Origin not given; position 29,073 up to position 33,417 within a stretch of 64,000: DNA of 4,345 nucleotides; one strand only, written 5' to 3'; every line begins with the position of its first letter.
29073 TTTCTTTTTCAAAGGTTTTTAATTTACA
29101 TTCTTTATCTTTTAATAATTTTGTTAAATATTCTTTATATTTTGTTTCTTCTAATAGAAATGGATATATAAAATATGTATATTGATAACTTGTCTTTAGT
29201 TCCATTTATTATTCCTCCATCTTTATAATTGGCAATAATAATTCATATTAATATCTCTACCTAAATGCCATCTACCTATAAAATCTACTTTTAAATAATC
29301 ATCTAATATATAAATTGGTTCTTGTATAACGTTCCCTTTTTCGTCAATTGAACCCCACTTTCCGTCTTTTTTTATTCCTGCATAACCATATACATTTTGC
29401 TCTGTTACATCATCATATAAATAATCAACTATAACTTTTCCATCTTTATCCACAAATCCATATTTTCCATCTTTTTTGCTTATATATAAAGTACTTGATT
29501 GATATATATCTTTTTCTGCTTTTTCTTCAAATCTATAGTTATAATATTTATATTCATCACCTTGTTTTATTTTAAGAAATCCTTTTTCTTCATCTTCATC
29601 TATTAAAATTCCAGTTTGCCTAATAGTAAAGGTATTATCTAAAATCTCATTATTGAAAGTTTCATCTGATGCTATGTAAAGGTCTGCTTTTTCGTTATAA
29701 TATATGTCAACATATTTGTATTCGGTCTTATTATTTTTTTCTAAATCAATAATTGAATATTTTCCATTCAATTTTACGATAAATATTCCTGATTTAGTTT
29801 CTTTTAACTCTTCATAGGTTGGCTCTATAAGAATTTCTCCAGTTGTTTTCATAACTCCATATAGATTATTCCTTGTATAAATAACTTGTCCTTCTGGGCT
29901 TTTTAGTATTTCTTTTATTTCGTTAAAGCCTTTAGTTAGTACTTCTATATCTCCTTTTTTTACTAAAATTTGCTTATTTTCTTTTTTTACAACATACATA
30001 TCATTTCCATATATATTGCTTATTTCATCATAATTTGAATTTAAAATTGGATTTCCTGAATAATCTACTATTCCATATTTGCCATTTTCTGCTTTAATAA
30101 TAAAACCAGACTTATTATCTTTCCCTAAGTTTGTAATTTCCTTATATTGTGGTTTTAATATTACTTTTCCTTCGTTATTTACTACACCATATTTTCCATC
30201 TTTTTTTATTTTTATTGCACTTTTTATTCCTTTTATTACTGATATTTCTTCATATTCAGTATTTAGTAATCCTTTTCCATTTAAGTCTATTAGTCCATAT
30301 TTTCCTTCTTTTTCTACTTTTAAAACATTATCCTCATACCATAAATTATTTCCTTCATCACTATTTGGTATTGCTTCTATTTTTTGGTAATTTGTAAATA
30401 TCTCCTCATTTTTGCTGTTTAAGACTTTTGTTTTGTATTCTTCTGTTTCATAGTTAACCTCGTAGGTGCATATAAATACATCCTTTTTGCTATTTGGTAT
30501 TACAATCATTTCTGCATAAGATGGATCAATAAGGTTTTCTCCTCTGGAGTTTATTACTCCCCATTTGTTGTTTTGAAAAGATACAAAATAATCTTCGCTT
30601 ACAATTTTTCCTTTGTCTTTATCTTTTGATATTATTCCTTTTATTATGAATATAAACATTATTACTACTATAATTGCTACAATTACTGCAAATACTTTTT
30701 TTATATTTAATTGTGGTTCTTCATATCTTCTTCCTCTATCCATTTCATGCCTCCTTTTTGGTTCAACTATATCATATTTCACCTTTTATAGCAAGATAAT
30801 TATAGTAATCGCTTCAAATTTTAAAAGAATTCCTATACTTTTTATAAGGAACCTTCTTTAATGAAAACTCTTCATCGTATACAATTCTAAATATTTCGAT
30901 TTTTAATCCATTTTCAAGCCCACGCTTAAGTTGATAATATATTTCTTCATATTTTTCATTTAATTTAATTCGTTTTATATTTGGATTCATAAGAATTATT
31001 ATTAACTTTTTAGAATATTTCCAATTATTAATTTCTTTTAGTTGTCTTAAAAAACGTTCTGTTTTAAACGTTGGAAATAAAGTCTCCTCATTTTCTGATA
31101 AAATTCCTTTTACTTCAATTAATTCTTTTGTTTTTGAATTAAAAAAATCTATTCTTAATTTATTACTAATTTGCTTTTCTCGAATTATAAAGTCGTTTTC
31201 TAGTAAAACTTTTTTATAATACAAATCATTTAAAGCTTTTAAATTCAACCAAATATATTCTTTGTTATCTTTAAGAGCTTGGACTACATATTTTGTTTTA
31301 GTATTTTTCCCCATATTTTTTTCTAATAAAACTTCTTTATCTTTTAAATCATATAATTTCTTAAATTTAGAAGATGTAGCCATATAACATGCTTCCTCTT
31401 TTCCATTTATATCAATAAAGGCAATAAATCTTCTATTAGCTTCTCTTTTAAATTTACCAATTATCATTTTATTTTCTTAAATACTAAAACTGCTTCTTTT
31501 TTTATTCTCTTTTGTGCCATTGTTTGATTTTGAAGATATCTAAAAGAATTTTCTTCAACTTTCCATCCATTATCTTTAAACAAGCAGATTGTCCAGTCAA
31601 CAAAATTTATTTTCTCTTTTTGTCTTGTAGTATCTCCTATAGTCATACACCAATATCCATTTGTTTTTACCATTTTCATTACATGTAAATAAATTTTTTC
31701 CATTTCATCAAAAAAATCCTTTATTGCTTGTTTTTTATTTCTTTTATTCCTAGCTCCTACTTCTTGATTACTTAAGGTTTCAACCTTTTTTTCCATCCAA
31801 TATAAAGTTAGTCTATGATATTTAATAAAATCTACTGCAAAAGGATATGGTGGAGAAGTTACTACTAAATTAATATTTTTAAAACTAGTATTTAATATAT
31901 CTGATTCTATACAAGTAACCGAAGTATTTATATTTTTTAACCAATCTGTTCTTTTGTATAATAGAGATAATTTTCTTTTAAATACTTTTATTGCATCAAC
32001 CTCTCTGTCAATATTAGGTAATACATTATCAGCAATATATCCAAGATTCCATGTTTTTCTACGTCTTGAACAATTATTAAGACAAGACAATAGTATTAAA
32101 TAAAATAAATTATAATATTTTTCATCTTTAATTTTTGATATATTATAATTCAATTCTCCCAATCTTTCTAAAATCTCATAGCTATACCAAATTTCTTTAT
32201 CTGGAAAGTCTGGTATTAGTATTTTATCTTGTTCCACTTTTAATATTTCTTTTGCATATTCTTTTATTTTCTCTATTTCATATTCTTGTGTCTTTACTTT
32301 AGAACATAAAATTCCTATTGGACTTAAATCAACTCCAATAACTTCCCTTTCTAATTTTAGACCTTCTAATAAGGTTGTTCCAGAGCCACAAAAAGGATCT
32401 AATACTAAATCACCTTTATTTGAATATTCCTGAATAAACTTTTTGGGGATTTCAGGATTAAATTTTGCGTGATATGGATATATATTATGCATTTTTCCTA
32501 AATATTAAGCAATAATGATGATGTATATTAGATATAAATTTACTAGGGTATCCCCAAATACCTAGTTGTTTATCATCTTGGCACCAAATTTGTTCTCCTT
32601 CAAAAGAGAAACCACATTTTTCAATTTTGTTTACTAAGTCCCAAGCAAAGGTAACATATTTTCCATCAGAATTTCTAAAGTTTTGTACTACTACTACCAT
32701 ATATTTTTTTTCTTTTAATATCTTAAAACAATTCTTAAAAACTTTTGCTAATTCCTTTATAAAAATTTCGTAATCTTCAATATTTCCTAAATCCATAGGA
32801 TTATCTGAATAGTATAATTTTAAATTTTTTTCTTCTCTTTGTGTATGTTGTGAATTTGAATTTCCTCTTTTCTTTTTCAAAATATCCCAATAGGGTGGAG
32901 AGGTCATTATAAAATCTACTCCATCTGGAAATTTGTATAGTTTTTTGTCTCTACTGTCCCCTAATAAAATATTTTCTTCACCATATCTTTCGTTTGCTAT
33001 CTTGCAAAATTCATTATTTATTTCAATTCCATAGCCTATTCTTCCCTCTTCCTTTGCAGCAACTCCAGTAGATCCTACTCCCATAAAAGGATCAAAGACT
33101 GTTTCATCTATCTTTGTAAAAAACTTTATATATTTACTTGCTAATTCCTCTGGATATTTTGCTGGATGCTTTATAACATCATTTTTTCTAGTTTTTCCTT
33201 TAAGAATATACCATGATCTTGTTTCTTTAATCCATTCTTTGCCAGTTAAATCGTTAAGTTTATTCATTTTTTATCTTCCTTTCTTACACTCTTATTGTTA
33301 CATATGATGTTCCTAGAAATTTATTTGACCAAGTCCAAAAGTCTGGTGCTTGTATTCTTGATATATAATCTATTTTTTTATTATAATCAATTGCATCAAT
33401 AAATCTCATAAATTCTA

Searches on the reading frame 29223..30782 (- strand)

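Call 14: search_protein_families(library=pfam, proteins=[window:29223-30782:-], max_evalue=0.001)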
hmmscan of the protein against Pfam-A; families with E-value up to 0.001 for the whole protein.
window:29223-30782:- (519 aa): 1 family
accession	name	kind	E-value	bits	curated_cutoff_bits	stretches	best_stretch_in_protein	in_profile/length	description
PF14903.11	WG_beta_rep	-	2.1e-30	104.8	25.6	4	308-342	1-35/35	WG containing repeat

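Call 79: search_protein_families(library=ncbifam, proteins=[window:29223-30782:-], max_evalue=0.01)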
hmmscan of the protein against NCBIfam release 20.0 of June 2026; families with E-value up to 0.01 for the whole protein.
window:29223-30782:- (519 aa): 0 families

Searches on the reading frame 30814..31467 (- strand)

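Call 14: search_protein_families(library=pfam, proteins=[window:30814-31467:-], max_evalue=0.001)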
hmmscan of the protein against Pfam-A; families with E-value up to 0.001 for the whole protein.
window:30814-31467:- (217 aa): 2 families
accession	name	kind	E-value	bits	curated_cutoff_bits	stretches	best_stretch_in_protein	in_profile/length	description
PF03749.19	SfsA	-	1e-10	42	22.8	1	89-200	20-137/138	Sugar fermentation stimulation protein RE domain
PF17746.7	SfsA_N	-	0.00016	22.1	25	1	12-72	5-61/63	SfsA N-terminal OB domain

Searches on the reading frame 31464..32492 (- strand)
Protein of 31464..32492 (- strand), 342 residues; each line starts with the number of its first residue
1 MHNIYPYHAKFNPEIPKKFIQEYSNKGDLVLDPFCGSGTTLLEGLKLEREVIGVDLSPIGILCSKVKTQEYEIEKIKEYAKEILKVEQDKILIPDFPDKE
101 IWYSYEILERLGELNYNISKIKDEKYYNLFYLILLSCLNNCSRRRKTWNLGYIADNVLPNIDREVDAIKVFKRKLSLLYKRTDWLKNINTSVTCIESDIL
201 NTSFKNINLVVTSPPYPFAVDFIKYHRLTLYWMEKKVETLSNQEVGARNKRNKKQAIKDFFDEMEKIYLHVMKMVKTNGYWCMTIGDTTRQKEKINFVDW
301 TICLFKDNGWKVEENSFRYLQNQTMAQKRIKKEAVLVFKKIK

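Call 14: search_protein_families(library=pfam, proteins=[window:31464-32492:-], max_evalue=0.001)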
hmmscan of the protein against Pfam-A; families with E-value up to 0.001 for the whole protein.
window:31464-32492:- (342 aa): 5 families
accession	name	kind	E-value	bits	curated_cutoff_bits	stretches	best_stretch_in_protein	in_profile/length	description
PF01555.25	N6_N4_Mtase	-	7.5e-22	78.8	26.7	2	7-57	162-212/221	DNA methylase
PF01170.24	UPF0020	-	5.9e-05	23.3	22.3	1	26-52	28-54/197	RMKL-like, methyltransferase domain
PF02086.21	MethyltransfD12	-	7.9e-05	22.9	22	1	20-151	12-131/253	D12 class N6 adenine-specific DNA methyltransferase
PF05724.17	TPMT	-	0.00014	22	26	0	4-78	14-87/218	Thiopurine S-methyltransferase (TPMT)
PF13847.12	Methyltransf_31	-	0.00066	19.8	27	0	25-88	2-68/145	Methyltransferase domain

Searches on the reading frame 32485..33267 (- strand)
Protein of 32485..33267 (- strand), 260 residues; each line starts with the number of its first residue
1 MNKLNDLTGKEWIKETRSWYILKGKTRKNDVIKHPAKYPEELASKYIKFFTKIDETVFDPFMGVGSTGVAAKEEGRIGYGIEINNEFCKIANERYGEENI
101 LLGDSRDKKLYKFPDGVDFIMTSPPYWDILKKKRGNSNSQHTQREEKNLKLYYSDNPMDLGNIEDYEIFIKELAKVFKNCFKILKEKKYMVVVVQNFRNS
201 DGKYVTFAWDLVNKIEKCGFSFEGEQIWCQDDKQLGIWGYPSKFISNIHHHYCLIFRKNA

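Call 14: search_protein_families(library=pfam, proteins=[window:32485-33267:-], max_evalue=0.001)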
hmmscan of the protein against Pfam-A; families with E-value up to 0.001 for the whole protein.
window:32485-33267:- (260 aa): 1 family
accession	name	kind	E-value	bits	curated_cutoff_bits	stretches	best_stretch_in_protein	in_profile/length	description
PF01555.25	N6_N4_Mtase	-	3e-27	96.5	26.7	2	17-93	142-221/221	DNA methylase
